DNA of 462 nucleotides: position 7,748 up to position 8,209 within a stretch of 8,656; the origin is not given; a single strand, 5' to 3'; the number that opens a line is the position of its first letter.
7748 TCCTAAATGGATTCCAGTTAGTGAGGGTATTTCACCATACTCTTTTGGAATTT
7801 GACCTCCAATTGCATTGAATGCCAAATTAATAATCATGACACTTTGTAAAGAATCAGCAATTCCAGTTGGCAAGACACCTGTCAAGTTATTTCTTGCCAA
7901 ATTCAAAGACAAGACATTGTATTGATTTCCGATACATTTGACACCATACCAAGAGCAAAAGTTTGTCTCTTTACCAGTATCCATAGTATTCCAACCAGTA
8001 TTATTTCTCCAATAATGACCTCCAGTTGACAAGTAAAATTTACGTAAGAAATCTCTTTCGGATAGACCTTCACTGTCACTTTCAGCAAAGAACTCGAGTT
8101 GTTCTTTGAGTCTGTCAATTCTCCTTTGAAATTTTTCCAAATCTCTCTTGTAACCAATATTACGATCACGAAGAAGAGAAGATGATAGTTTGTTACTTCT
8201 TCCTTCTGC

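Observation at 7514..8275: A plant-type (PGIP-like) secreted LRR protein with a cysteine-rich tail in a genome whose introns and spacing look fungal or protist-like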

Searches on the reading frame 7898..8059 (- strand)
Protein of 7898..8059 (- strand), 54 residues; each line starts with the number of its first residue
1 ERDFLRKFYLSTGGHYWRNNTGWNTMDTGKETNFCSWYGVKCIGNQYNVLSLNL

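Call 10: search_protein_families(library=pfam, proteins=[window:7898-8059:-], max_evalue=10)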
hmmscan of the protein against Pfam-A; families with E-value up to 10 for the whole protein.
seq(54 aa): 1 family
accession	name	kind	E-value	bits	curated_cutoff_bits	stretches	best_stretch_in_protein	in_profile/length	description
PF08263.17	LRRNT_2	-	0.0046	17.6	20.7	1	21-42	23-40/41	Leucine rich repeat N-terminal domain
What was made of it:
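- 7922..8059 (-): LRR N-terminal cap, aa 73-118: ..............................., with the Cys pair C107/C114. Pfam LRRNT_2 gives only 17.6 bits, below its gathering score (call 10).
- On Pfam LRRNT_2 (PF08263, plant-type LRR N-terminal domain): The isolated cap scores 17.6 bits, matching only the CxWxGVxC end (call 10).
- Pfam LRRNT_2 is below threshold (call 10).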
